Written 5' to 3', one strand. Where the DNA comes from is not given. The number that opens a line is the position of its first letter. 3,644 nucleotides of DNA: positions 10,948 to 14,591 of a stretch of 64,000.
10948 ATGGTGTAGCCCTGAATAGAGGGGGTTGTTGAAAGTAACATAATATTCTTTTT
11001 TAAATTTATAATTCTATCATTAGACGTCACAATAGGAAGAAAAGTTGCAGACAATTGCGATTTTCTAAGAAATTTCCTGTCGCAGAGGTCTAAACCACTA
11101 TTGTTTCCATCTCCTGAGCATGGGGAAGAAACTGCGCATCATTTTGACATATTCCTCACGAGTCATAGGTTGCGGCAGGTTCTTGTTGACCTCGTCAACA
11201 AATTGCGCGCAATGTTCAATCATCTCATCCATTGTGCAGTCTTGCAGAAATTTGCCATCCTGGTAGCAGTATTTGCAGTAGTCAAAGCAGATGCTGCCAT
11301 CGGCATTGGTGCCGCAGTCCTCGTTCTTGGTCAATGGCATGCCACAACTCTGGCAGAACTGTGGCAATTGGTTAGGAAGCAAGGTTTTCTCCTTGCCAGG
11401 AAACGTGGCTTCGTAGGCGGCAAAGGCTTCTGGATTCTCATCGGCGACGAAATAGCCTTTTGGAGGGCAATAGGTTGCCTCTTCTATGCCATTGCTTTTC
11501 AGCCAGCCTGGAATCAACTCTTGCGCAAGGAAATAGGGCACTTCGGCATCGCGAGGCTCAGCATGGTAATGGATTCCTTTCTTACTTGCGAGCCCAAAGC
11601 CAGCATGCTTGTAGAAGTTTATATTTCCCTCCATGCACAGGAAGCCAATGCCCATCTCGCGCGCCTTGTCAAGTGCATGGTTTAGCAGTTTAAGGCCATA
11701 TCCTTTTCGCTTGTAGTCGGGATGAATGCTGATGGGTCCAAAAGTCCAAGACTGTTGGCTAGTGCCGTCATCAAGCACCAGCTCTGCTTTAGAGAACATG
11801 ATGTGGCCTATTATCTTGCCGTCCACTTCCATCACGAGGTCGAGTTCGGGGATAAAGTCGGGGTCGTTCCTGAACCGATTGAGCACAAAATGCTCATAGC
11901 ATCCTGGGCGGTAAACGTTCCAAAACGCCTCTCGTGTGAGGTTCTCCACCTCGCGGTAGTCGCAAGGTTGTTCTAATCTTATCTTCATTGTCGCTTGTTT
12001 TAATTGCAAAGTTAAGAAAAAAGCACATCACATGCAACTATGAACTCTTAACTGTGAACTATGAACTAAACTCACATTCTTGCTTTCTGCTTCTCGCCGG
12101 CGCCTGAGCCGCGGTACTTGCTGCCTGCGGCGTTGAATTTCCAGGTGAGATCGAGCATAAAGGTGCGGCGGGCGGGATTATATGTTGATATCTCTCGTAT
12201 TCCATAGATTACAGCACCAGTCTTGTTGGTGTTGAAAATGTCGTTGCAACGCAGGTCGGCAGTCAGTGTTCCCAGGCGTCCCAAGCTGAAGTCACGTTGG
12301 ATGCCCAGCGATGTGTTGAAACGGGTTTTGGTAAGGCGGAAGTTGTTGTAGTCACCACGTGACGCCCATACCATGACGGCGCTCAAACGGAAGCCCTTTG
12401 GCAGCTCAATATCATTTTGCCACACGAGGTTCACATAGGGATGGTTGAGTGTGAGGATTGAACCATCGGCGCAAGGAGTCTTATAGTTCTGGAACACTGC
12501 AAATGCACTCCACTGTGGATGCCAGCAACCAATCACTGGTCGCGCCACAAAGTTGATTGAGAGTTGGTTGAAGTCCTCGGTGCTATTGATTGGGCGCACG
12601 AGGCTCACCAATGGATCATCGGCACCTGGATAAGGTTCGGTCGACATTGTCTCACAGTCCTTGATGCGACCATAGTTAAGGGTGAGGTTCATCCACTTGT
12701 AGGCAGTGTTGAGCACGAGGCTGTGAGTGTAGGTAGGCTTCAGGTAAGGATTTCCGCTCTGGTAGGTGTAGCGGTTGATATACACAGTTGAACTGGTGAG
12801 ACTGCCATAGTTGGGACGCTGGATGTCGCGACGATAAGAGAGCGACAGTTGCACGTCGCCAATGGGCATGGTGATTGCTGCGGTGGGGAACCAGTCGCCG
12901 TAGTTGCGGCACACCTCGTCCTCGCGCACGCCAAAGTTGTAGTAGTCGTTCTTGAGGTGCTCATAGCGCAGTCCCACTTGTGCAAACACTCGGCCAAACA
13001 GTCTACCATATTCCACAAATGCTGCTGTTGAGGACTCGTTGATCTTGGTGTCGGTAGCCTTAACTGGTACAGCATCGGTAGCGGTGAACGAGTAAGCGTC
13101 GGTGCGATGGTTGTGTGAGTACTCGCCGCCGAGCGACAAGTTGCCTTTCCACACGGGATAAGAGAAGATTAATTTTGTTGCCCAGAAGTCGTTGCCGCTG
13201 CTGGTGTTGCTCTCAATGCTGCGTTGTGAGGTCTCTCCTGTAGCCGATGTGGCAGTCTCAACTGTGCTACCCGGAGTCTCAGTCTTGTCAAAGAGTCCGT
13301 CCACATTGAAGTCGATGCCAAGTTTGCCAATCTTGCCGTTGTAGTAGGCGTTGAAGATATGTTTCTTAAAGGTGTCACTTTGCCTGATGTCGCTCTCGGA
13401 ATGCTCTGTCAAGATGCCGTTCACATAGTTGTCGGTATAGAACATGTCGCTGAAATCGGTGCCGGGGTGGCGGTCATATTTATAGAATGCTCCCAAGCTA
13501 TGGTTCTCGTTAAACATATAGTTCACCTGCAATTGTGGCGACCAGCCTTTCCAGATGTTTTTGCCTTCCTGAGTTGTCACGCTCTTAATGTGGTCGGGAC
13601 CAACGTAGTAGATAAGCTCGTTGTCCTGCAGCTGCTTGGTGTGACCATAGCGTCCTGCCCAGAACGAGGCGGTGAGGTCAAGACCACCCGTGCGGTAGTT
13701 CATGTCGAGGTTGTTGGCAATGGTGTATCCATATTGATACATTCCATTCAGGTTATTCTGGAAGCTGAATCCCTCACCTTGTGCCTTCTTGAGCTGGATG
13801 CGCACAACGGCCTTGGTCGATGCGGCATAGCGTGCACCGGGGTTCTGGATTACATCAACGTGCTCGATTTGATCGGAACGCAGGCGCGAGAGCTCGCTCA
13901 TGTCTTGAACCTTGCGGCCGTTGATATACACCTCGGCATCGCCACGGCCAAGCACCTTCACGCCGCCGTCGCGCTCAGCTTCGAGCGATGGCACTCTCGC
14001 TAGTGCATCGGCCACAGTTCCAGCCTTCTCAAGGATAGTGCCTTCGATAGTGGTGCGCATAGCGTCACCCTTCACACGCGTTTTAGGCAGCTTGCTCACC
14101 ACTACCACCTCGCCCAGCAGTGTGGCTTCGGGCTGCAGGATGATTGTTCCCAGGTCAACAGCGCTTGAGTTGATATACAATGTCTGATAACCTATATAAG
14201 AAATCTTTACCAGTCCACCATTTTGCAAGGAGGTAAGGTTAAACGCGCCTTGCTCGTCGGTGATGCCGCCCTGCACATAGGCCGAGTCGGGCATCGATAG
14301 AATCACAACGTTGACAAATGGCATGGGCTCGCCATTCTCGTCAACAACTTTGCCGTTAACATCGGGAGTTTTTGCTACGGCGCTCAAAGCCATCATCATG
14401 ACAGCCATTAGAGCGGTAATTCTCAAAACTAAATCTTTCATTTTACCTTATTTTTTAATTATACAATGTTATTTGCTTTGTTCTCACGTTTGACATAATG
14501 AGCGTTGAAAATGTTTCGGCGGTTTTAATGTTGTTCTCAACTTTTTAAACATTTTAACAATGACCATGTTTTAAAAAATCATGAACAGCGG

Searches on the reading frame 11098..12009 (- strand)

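Call 18: search_protein_families(library=pfam, proteins=[window:11098-12009:-])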
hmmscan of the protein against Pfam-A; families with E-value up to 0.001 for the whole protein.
window:11098-12009:- (303 aa): 4 families
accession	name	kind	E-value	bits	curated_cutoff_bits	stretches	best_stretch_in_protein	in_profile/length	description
PF12674.12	Zn_ribbon_2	-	4.3e-31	107.9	22.5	1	218-302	1-81/81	Putative zinc ribbon domain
PF00583.31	Acetyltransf_1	-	9.2e-13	48.9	20.7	1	53-138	31-116/116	Acetyltransferase (GNAT) family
PF13508.13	Acetyltransf_7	-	4.5e-09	37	27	1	58-138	6-82/84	Acetyltransferase (GNAT) domain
PF13527.13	Acetyltransf_9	-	1e-07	32.4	25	1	10-140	2-126/127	Acetyltransferase (GNAT) domain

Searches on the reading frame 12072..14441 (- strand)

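Call 18: search_protein_families(library=pfam, proteins=[window:12072-14441:-])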
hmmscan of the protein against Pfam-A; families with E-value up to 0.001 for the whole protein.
window:12072-14441:- (789 aa): 5 families
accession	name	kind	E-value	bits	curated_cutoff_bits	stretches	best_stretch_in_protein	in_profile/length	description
PF14905.12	OMP_b-brl_3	-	8.2e-64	216.6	27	1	370-767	2-408/408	Outer membrane protein beta-barrel family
PF00593.30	TonB_dep_Rec_b-barrel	-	4.8e-12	46.9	27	1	327-579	26-279/436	TonB dependent receptor-like, beta-barrel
PF13715.12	CarbopepD_reg_2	-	1.8e-11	44.3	32.2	1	28-114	1-88/88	CarboxypepD_reg-like domain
PF13620.12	CarboxypepD_reg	-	1.4e-08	35.4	32.3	1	28-95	2-69/82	Carboxypeptidase regulatory-like domain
PF07715.20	Plug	-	0.00089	20.2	23.9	0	139-207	21-101/107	TonB-dependent Receptor Plug Domain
